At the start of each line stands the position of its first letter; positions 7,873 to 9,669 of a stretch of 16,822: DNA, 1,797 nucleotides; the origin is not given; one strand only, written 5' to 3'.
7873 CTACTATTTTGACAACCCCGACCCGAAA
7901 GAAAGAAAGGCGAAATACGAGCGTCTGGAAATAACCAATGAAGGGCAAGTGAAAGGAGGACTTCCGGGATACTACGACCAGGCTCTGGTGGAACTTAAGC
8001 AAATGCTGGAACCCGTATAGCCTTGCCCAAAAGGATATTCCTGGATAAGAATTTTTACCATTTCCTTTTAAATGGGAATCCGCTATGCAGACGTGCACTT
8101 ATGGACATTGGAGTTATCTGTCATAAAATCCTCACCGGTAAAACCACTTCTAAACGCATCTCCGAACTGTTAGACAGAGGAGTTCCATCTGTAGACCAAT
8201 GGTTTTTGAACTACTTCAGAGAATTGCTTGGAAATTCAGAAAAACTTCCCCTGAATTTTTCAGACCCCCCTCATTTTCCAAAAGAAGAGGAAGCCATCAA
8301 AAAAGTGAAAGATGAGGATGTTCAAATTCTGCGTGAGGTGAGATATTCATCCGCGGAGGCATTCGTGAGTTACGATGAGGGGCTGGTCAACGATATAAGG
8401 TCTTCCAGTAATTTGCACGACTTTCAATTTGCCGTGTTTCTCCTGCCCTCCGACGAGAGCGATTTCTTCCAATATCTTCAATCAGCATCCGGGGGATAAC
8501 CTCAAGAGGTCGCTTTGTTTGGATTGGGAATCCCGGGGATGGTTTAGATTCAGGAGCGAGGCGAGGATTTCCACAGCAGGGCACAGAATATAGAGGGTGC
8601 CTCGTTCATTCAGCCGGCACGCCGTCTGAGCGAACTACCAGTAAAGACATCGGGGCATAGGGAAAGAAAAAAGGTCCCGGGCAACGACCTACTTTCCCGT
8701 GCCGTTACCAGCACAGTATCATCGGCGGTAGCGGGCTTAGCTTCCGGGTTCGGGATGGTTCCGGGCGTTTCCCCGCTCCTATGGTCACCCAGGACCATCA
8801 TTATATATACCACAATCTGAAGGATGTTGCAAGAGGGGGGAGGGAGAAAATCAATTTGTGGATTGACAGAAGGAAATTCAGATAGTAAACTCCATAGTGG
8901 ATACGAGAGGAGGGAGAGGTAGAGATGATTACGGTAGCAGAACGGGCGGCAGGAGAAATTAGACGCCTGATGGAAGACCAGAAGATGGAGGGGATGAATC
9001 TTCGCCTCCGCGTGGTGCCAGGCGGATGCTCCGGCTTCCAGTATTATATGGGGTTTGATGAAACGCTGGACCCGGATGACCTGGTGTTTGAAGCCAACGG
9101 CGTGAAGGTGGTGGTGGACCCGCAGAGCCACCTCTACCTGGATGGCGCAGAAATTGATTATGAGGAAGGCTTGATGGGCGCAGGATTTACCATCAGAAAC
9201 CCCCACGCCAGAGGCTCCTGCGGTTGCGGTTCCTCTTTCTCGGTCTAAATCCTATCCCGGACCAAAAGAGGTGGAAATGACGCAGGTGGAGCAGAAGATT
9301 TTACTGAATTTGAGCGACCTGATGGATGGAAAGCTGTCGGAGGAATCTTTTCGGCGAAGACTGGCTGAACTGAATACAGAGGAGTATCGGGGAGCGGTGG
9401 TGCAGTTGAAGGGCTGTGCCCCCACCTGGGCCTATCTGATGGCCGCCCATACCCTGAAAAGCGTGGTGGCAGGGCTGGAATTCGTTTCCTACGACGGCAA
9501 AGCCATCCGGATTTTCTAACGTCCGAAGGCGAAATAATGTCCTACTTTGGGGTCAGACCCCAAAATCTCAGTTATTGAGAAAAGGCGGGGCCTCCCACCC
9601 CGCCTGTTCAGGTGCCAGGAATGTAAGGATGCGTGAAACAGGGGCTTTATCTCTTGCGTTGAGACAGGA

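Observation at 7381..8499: Split mini ABC-type ATPase coupled stop-to-start with a PIN-like gene: a decayed or unconventional defence-like module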

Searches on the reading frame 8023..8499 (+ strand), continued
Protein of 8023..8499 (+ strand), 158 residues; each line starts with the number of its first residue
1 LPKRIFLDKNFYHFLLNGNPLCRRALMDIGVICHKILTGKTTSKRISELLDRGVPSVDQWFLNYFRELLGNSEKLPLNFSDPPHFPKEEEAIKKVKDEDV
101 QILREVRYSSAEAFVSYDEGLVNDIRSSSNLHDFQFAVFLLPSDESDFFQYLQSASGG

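Call 79: search_protein_families(library=padloc, proteins=[L058:5437-6435:+, L065:5536-6561:+, L075:5686-6708:+, L030:5176-6228:+, L097:5065-6021:+, L016:1560-2855:-, L006:3609-4997:+, L058:3956-5446:+], max_evalue=0.00001)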
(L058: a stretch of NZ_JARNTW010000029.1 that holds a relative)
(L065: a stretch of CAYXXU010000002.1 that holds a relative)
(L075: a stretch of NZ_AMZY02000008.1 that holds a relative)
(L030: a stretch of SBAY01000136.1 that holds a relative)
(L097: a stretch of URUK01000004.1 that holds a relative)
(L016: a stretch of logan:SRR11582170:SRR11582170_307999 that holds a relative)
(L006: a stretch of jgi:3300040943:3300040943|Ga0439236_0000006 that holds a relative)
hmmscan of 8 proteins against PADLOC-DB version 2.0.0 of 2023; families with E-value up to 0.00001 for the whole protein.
L058:5437-6435:+ (333 aa): 0 families

L065:5536-6561:+ (342 aa): 0 families

L075:5686-6708:+ (341 aa): 0 families

L030:5176-6228:+ (351 aa): 0 families

L097:5065-6021:+ (319 aa): 1 family
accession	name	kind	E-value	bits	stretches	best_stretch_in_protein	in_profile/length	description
PDLC03899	NsnC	-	2.6e-19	67.7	1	18-314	1-298/299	-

L016:1560-2855:- (431 aa): 78 families (the best 25 are shown)
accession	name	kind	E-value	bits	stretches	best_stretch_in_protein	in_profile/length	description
PDLC03878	NsnB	-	4.1e-48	162.9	2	250-429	166-344/345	-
PDLC04148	HEC-03B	-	3.2e-28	97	2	286-424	307-441/458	-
PDLC02979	AriA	-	9.9e-27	92.7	2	1-89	1-80/373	-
PDLC04707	PDC-M55A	-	1.3e-20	71.8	1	3-428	4-410/421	-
PDLC02980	AriA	-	5.8e-16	57.3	2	129-364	29-303/304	-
PDLC00065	GajA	-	3.5e-14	50.5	2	321-372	337-388/670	AAA ATPase domain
PDLC00067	GajA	-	2.5e-13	47.4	1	2-44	5-47/604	AAA ATPase domain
PDLC02981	AriAB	-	5.4e-13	46.5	1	321-365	334-378/694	-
PDLC02335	AbiLi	-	1.5e-12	45.3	1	1-371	49-243/326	AbiLi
PDLC00093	GajA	-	2.2e-12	44.5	1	324-367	388-439/736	AAA ATPase domain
PDLC02915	ATPase-Toprim_I-B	-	2.3e-12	44.5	1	2-42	3-43/623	-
PDLC00069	GajA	-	2.8e-12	43.9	1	321-363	338-380/687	AAA ATPase domain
PDLC04182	HEC-01A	-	5.3e-12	43.4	0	2-47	4-57/406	-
PDLC00077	GajA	-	9.8e-12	42.2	1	323-366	339-382/616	AAA ATPase domain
PDLC04393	PDC-M07A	-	1.2e-11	42.3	1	1-95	1-90/435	-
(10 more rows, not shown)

L006:3609-4997:+ (462 aa): 82 families (the best 25 are shown)
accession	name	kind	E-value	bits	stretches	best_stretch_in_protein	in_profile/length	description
PDLC03878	NsnB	-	7.9e-50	168.5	2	282-455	168-342/345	-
PDLC04148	HEC-03B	-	1.1e-34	118.3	2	321-455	310-444/458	-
PDLC04707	PDC-M55A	-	3.6e-31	106.6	1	295-451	245-405/421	-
PDLC02979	AriA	-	2.8e-26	91.2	2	21-63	1-45/373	-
PDLC02980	AriA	-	4.4e-17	61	2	346-395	255-303/304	-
PDLC04176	HEC-01A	-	1.2e-14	52.5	2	274-398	198-324/371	-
PDLC02915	ATPase-Toprim_I-B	-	2.2e-13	47.9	1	352-427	258-324/623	-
PDLC04135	mad3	-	4e-13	47.7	1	21-69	1-50/374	mads_3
PDLC04175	HEC-01A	-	6.4e-13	46.5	1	21-75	5-59/363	-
PDLC04182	HEC-01A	-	7e-13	46.3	1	23-77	5-67/406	-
PDLC04178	HEC-01A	-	1.4e-12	45.4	1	19-73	6-60/399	-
PDLC04179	HEC-01A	-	3.4e-12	44.2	0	340-398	350-408/459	-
PDLC04184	HEC-01A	-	3.6e-12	44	1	21-74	1-54/464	-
PDLC02358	Old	-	4.7e-12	43.5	1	21-62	3-44/578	Old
PDLC02335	AbiLi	-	5.6e-12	43.4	1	19-406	47-247/326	AbiLi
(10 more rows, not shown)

L058:3956-5446:+ (497 aa): 95 families (the best 25 are shown)
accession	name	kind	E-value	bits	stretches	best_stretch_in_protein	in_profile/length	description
PDLC03878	NsnB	-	8.9e-43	145.4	1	12-491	3-343/345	-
PDLC04707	PDC-M55A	-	1.8e-30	104.3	2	347-478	278-397/421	-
PDLC02979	AriA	-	3.5e-30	104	1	12-426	4-373/373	-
PDLC04148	HEC-03B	-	1.7e-24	84.7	1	380-482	338-437/458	-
PDLC04182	HEC-01A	-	2e-17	61.3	2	381-427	306-352/406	-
PDLC02980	AriA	-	4.7e-17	60.9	1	33-426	1-303/304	-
PDLC04214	HEC-02A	-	3.2e-16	57.6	1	377-437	234-293/338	-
PDLC04135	mad3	-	6.1e-16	56.9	2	10-54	1-45/374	mads_3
PDLC04175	HEC-01A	-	1.3e-15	55.3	2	382-430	270-316/363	-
PDLC02335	AbiLi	-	1.7e-15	54.9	1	7-453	46-255/326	AbiLi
PDLC04177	HEC-01A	-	2.2e-15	54.6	1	381-430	297-344/393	-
PDLC00093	GajA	-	2.2e-15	54.4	1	348-431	347-441/736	AAA ATPase domain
PDLC00067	GajA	-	6.5e-15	52.6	1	341-426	266-346/604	AAA ATPase domain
PDLC02358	Old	-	2.2e-14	51.2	1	302-428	209-331/578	Old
PDLC02981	AriAB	-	8e-14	49.2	1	379-427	329-378/694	-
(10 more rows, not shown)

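Call 81: search_protein_families(library=phrogs, proteins=[window:8023-8499:+, L016:1560-2855:-], max_evalue=0.001)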
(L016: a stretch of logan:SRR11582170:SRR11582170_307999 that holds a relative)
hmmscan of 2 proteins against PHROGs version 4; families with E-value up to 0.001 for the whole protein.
window:8023-8499:+ (158 aa): 0 families

L016:1560-2855:- (431 aa): 8 families
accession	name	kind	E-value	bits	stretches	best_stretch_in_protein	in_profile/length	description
phrog_21420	-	unknown function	6.9e-24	85.3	2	276-427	483-632/654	-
phrog_4747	-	unknown function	1.8e-16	61.4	2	1-79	2-82/610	-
phrog_3940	-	unknown function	5.6e-11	42.9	2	1-73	4-66/537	-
phrog_9802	-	unknown function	2.5e-08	34.4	1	322-366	289-330/438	-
phrog_7507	-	unknown function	1.6e-07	32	0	2-62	4-65/483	-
phrog_8323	-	unknown function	1.8e-07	31.1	1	325-367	329-368/623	-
phrog_14430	-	unknown function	3.1e-06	27.7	0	320-366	340-384/444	-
phrog_1499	-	unknown function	6.3e-05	23.4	1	3-40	6-44/427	-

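Call 83: fold_search(model_id=the predicted structure, library=viral)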
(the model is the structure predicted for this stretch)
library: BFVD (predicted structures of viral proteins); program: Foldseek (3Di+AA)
matches with E <= 10: 274; with E <= 0.001: 0
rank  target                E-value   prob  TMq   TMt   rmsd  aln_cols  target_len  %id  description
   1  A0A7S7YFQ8            1.1e-02  0.99  0.51  0.31   5.2       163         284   10  PIN domain-containing protein [Medusavirus stheno T3]
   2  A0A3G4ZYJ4            2.7e-02  0.92  0.51  0.45  10.5       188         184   12  DUF1308 domain-containing protein [Edafosvirus sp.]
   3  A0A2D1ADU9            1.0e-01  0.47  0.35  0.36   7.1       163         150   12  Uncharacterized protein [Rhodococcus phage Trina]
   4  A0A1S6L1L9            1.5e-01  0.41  0.42  0.33   8.6       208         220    9  (no name in the UniProt tables at hand)
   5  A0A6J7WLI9            1.6e-01  0.63  0.37  0.14   6.2       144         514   10  Phage-like element PBSX protein, XkdF [uncultured Caudovirales phage]
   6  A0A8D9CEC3            2.3e-01  0.28  0.38  0.31   9.0       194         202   11  Uncharacterized protein [uncultured marine phage]
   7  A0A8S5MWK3            2.6e-01  0.25  0.35  0.35   7.9       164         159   12  Uncharacterized protein [Myoviridae sp. ct3wi9]
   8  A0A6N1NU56            2.6e-01  0.15  0.32  0.23  14.0       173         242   13  Uncharacterized protein [Tupanvirus soda lake]
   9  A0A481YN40            2.8e-01  0.12  0.25  0.19  14.9       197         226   12  Uncharacterized protein [Pithovirus LCDPAC01]
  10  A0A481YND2            3.0e-01  0.18  0.31  0.25   9.2       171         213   13  Double-stranded RNA binding motif-containing protein [Pithovirus LCDPAC01]
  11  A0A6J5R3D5            3.1e-01  0.30  0.36  0.37   7.2       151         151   12  HAD_like domain containing protein [uncultured Caudovirales phage]
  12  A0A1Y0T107            3.3e-01  0.20  0.37  0.21  10.9       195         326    9  7-cyano-7-deazaguanine synthase [Pseudomonas phage Noxifer]
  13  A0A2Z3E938            3.3e-01  0.15  0.32  0.28   9.9       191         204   14  (no name in the UniProt tables at hand)
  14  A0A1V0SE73            3.6e-01  0.33  0.43  0.33   6.7       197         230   14  Haloacid dehalogenase-like hydrolase [Indivirus ILV1]
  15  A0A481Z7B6            3.6e-01  0.12  0.25  0.13  12.2       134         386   16  NAD dependent epimerase/dehydratase [Pithovirus LCPAC201]
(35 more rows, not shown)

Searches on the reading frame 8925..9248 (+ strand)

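Call 45: search_protein_families(library=pfam, proteins=[window:8925-9248:+], max_evalue=0.001)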
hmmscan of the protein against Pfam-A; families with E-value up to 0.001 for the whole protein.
window:8925-9248:+ (107 aa): 1 family
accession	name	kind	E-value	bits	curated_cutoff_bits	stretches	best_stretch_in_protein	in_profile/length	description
PF01521.26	Fe-S_biosyn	-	1.8e-19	70.4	26.3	1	2-102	3-109/110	Iron-sulphur cluster biosynthesis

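Call 78: search_protein_families(library=pfam, proteins=[L058:1856-3214:+, L065:2921-3931:+, L075:2005-3015:+, L097:2204-3436:+, L030:2236-3432:+, L019:2896-3471:+, L026:2896-3648:+, L038:2193-3371:+, L031:3256-3960:+, L034:3151-3921:+], max_evalue=0.001)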
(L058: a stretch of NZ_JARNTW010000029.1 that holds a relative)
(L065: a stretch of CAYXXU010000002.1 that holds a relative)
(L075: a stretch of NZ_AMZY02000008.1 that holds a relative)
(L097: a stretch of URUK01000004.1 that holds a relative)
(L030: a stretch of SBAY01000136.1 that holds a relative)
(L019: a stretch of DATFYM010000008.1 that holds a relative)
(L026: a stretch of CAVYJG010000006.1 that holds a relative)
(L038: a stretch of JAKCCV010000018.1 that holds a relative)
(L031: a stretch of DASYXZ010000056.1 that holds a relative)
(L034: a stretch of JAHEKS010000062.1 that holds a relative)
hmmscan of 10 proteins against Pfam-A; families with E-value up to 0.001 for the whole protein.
L058:1856-3214:+ (453 aa): 8 families
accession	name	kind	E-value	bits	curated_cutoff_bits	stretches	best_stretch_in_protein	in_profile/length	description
PF13604.12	AAA_30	-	5.8e-25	88.6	27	1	21-233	5-177/191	AAA domain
PF13245.12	AAA_19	-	1.3e-16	61.5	25.1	1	36-177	10-133/134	AAA domain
PF05970.20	PIF1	-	3.4e-13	50.1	25.9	1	19-184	3-163/223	PIF1-like helicase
PF13538.12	UvrD_C_2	-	4.9e-13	49.2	27.4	1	402-443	2-49/52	UvrD-like helicase C-terminal domain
PF04851.21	ResIII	-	5.7e-05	23.5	22.5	1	18-64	4-50/164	Type III restriction enzyme, res subunit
PF13086.12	AAA_11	-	9.4e-05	22.7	27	0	22-64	6-44/257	AAA domain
PF01443.25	Viral_helicase1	-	0.00046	20.5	21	0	399-443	177-224/228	Viral superfamily 1 RNA helicase core domain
PF13191.12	AAA_16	-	0.00081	20.4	32.6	0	38-169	25-139/167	AAA ATPase domain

L065:2921-3931:+ (337 aa): 2 families
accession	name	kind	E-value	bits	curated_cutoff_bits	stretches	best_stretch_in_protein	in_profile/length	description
PF13280.12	WYL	-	3.3e-13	49.9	21.8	1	156-224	1-69/70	WYL domain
PF25583.1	WCX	-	1e-07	32.6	23.9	1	258-329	4-72/76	WCX domain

L075:2005-3015:+ (337 aa): 1 family
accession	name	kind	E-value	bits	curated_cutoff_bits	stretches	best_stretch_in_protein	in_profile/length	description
PF14362.11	DUF4407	-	7.4e-26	91.6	31.3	1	27-289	9-294/297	Domain of unknown function (DUF4407)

L097:2204-3436:+ (411 aa): 0 families

L030:2236-3432:+ (399 aa): 4 families
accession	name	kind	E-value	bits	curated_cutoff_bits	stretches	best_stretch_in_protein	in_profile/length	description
PF00155.27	Aminotran_1_2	-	1.3e-76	258.5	19.7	1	38-387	1-360/361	Aminotransferase class I and II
PF01041.23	DegT_DnrJ_EryC1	-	3.1e-11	43.5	19.8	1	106-211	46-145/360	DegT/DnrJ/EryC1/StrS aminotransferase family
PF00266.25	Aminotran_5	-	9.5e-06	25.3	21.5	1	97-209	59-173/371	Aminotransferase class-V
PF01053.26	Cys_Met_Meta_PP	-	0.00017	20.7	27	1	112-213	80-175/381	Cys/Met metabolism PLP-dependent enzyme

L019:2896-3471:+ (192 aa): 0 families

L026:2896-3648:+ (251 aa): 6 families
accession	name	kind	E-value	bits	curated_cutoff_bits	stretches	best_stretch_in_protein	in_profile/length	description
PF01135.25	PCMT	-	2.7e-62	210.7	20.3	1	46-240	9-208/210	Protein-L-isoaspartate(D-aspartate) O-methyltransferase (PCMT)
PF13649.12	Methyltransf_25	-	2.9e-08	34.7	27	1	114-201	2-91/97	Methyltransferase domain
PF08241.18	Methyltransf_11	-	4.3e-08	34.1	21.2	1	114-207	1-91/95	Methyltransferase domain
PF13847.12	Methyltransf_31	-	6.5e-08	32.8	27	1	108-204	2-109/145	Methyltransferase domain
PF00398.26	RrnaAD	-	0.00036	20.2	24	1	99-167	20-86/263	Ribosomal RNA adenine dimethylase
PF08242.18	Methyltransf_12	-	0.00039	21.5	30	1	114-188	1-78/98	Methyltransferase domain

L038:2193-3371:+ (393 aa): 1 family
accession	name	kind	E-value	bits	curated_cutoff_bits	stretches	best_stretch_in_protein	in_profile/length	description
PF00248.27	Aldo_ket_red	-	1.3e-50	172.5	24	1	83-382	1-288/291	Aldo/keto reductase family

L031:3256-3960:+ (235 aa): 2 families
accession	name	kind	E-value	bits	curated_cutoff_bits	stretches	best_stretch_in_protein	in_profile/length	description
PF04343.18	DUF488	-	2.4e-34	119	22.2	1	65-186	2-121/121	Domain of unknown function DUF488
PF22751.1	DUF488-N3a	-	4.1e-06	27.5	27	1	128-187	55-115/118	Active DUF488-N3 subclade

L034:3151-3921:+ (257 aa): 0 families

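Call 79: search_protein_families(library=padloc, proteins=[L058:5437-6435:+, L065:5536-6561:+, L075:5686-6708:+, L030:5176-6228:+, L097:5065-6021:+, L016:1560-2855:-, L058:3956-5446:+], max_evalue=0.00001)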
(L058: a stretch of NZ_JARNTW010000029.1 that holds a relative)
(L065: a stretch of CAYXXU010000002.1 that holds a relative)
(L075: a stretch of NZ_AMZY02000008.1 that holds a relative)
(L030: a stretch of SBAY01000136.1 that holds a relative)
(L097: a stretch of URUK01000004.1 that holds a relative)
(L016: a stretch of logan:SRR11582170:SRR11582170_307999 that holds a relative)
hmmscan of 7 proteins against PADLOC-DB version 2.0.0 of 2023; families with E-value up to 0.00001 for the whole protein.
L058:5437-6435:+ (333 aa): 0 families

L065:5536-6561:+ (342 aa): 0 families

L075:5686-6708:+ (341 aa): 0 families

L030:5176-6228:+ (351 aa): 0 families

L097:5065-6021:+ (319 aa): 1 family
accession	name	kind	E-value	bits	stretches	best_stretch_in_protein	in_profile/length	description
PDLC03899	NsnC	-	2.6e-19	67.7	1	18-314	1-298/299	-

L016:1560-2855:- (431 aa): 78 families (the best 25 are shown)
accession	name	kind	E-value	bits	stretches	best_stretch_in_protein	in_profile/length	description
PDLC03878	NsnB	-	4.1e-48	162.9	2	250-429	166-344/345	-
PDLC04148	HEC-03B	-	3.2e-28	97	2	286-424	307-441/458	-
PDLC02979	AriA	-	9.9e-27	92.7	2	1-89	1-80/373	-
PDLC04707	PDC-M55A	-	1.3e-20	71.8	1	3-428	4-410/421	-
PDLC02980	AriA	-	5.8e-16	57.3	2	129-364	29-303/304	-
PDLC00065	GajA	-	3.5e-14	50.5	2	321-372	337-388/670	AAA ATPase domain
PDLC00067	GajA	-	2.5e-13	47.4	1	2-44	5-47/604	AAA ATPase domain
PDLC02981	AriAB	-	5.4e-13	46.5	1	321-365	334-378/694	-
PDLC02335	AbiLi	-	1.5e-12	45.3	1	1-371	49-243/326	AbiLi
PDLC00093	GajA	-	2.2e-12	44.5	1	324-367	388-439/736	AAA ATPase domain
PDLC02915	ATPase-Toprim_I-B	-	2.3e-12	44.5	1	2-42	3-43/623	-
PDLC00069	GajA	-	2.8e-12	43.9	1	321-363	338-380/687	AAA ATPase domain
PDLC04182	HEC-01A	-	5.3e-12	43.4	0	2-47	4-57/406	-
PDLC00077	GajA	-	9.8e-12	42.2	1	323-366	339-382/616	AAA ATPase domain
PDLC04393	PDC-M07A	-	1.2e-11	42.3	1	1-95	1-90/435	-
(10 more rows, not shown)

L058:3956-5446:+ (497 aa): 95 families (the best 25 are shown)
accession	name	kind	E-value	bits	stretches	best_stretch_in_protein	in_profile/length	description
PDLC03878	NsnB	-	8.9e-43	145.4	1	12-491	3-343/345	-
PDLC04707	PDC-M55A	-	1.8e-30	104.3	2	347-478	278-397/421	-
PDLC02979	AriA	-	3.5e-30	104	1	12-426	4-373/373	-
PDLC04148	HEC-03B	-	1.7e-24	84.7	1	380-482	338-437/458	-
PDLC04182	HEC-01A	-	2e-17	61.3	2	381-427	306-352/406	-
PDLC02980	AriA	-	4.7e-17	60.9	1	33-426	1-303/304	-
PDLC04214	HEC-02A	-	3.2e-16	57.6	1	377-437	234-293/338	-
PDLC04135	mad3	-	6.1e-16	56.9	2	10-54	1-45/374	mads_3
PDLC04175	HEC-01A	-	1.3e-15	55.3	2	382-430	270-316/363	-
PDLC02335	AbiLi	-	1.7e-15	54.9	1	7-453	46-255/326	AbiLi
PDLC04177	HEC-01A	-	2.2e-15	54.6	1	381-430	297-344/393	-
PDLC00093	GajA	-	2.2e-15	54.4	1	348-431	347-441/736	AAA ATPase domain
PDLC00067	GajA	-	6.5e-15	52.6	1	341-426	266-346/604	AAA ATPase domain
PDLC02358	Old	-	2.2e-14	51.2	1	302-428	209-331/578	Old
PDLC02981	AriAB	-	8e-14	49.2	1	379-427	329-378/694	-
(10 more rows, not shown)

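Call 81: search_protein_families(library=phrogs, proteins=[L016:1560-2855:-], max_evalue=0.001)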
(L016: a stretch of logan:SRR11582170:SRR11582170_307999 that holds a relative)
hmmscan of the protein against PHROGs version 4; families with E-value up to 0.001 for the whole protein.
L016:1560-2855:- (431 aa): 8 families
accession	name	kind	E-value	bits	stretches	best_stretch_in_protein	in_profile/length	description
phrog_21420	-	unknown function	6.9e-24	85.3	2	276-427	483-632/654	-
phrog_4747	-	unknown function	1.8e-16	61.4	2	1-79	2-82/610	-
phrog_3940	-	unknown function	5.6e-11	42.9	2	1-73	4-66/537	-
phrog_9802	-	unknown function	2.5e-08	34.4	1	322-366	289-330/438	-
phrog_7507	-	unknown function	1.6e-07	32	0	2-62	4-65/483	-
phrog_8323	-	unknown function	1.8e-07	31.1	1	325-367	329-368/623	-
phrog_14430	-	unknown function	3.1e-06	27.7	0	320-366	340-384/444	-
phrog_1499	-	unknown function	6.3e-05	23.4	1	3-40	6-44/427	-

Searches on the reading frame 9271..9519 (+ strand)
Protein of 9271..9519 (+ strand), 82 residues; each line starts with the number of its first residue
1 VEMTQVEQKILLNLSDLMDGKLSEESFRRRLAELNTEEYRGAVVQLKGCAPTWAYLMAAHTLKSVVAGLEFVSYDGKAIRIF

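Call 45: search_protein_families(library=pfam, proteins=[window:9271-9519:+], max_evalue=0.001)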
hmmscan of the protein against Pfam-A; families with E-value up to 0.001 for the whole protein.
window:9271-9519:+ (82 aa): 1 family
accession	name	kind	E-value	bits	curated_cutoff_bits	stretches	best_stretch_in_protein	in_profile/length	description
PF10652.14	DUF2480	-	9.2e-05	22.8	25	1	8-67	25-90/165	Protein of unknown function (DUF2480)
